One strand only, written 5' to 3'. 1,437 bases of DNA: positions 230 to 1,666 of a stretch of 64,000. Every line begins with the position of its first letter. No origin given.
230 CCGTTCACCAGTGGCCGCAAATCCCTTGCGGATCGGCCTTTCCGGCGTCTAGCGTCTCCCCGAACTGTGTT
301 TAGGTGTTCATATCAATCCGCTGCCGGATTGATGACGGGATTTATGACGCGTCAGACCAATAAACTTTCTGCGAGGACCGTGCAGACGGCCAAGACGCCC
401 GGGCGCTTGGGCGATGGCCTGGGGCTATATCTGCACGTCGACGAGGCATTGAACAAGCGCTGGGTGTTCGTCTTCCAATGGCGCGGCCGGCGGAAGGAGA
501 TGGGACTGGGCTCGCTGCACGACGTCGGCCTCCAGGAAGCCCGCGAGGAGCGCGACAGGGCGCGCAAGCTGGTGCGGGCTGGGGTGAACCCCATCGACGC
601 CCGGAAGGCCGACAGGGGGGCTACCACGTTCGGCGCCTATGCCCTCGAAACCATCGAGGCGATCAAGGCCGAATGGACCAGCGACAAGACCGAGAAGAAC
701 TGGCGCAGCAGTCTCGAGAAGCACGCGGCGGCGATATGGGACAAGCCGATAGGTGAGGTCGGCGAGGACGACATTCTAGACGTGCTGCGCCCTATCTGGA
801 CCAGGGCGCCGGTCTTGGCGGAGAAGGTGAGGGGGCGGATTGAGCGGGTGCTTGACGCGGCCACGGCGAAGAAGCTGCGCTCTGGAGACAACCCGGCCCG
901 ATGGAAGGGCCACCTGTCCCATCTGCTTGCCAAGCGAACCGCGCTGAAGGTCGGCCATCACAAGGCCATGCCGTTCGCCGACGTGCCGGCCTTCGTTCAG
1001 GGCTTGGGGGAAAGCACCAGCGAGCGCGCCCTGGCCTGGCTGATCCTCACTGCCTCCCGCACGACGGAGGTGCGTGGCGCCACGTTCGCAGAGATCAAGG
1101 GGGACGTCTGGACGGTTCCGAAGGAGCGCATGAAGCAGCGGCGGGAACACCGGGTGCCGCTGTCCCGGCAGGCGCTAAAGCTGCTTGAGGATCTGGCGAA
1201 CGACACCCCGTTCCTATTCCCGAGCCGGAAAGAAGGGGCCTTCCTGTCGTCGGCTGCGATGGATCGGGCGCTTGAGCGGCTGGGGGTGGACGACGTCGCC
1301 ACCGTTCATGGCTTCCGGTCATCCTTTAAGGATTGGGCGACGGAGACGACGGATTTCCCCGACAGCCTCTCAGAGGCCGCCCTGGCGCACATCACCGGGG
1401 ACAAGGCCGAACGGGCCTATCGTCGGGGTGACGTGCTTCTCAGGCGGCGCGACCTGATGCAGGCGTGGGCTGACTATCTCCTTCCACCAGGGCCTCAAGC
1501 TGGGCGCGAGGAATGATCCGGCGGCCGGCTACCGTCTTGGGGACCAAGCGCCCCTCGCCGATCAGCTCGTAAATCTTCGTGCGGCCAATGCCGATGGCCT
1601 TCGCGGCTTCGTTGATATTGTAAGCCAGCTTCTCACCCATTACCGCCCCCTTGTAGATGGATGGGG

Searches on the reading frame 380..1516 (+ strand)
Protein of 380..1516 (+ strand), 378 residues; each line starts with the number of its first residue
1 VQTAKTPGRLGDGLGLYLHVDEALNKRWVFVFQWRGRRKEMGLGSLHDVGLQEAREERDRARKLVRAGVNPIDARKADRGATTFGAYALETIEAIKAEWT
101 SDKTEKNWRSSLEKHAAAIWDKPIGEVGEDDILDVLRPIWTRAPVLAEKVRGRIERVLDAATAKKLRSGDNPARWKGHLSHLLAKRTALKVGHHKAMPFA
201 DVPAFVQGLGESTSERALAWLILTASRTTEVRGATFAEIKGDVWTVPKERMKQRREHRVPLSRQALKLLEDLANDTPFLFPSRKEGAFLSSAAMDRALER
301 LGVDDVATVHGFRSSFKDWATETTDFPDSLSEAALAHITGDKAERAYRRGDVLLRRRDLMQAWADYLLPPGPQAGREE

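Call 55: find_related_loci(query=window:380-1516:+, collection=genome_contigs, flank=10000)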
Query window:380-1516:+ (378 aa) in genome_contigs; peptide patterns used: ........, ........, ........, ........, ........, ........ (x = any residue, [..] = any of these).
577 stretches matched a pattern; 496 encode a relative of the query (tblastn E <= 1e-3); the best 80 are kept; 80 distinct loci.
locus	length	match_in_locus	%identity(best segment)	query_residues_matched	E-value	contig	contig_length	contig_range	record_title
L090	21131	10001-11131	51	1-373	5e-110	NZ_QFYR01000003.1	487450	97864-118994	Phenylobacterium deserti strain YIM 73061 contig_3_length_487450_cov_46.754647, whole genome shotgun sequence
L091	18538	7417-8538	50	1-368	2e-109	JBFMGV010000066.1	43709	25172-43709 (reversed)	MAG: Pseudomonadota bacterium isolate MAG306 MAG306_66, whole genome shotgun sequence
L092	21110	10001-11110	49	1-367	6e-105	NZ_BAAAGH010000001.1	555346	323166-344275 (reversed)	Brevundimonas olei strain JCM 16237 sequence01, whole genome shotgun sequence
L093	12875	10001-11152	50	1-372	4e-105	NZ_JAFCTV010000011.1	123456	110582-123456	Brevundimonas sp. TWP2-3-2 NODE_11_length_123456_cov_268.997528, whole genome shotgun sequence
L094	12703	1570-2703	49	1-367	3e-102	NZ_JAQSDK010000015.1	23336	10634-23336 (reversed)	MAG: Brevundimonas sp. isolate K-2018 MAG003 NODE_315_length_23336_cov_21.156437, whole genome shotgun sequence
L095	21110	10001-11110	50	1-363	4e-102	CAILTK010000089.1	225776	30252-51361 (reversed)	MAG: uncultured Caulobacterales bacterium isolate MJ-time_bin-7094 genome assembly, contig: bin-7094:089/120, whole geno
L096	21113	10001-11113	49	5-367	5e-102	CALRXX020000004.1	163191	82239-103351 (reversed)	MAG: bacterium isolate JJ-LAS318NC5-148-4-m2-bin80 genome assembly, contig: JJ-LAS318NC5-148-C30, whole genome shotgun s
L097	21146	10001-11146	50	1-371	8e-102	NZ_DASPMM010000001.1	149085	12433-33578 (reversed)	MAG: Brevundimonas sp. isolate SMAG_U12092 k141_94984, whole genome shotgun sequence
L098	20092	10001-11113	50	5-367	9e-101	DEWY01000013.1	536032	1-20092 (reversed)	MAG TPA_asm: Caulobacteraceae bacterium UBA3198 UBA3198_contig_759, whole genome shotgun sequence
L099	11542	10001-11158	51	1-367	8e-100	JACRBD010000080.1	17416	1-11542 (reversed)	MAG: Caulobacterales bacterium isolate NC_groundwater_1611_Pr3_B-0.1um_68_11 SR-2_scaffold_141_954989, whole genome shot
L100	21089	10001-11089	51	7-367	2e-98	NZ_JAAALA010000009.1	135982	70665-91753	Caulobacter sp. SLTY SLTYS3_9, whole genome shotgun sequence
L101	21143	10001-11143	46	1-367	2e-97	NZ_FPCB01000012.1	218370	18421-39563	Methylobacterium sp. 174MFSha1.1, whole genome shotgun sequence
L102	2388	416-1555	45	1-366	1e-101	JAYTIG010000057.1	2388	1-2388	MAG: Hyphomicrobiales bacterium isolate GFS_2676 GFS_2676_56, whole genome shotgun sequence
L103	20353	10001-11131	45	1-367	1e-95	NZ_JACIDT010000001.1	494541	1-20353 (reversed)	Sphingobium jiangsuense strain DSM 26189 Ga0373239_01, whole genome shotgun sequence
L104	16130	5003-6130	46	7-367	9e-95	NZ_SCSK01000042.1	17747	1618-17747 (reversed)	MAG: Pandoraea sp. isolate FW106-10_bin.9 FW106-10_bin.9-25166, whole genome shotgun sequence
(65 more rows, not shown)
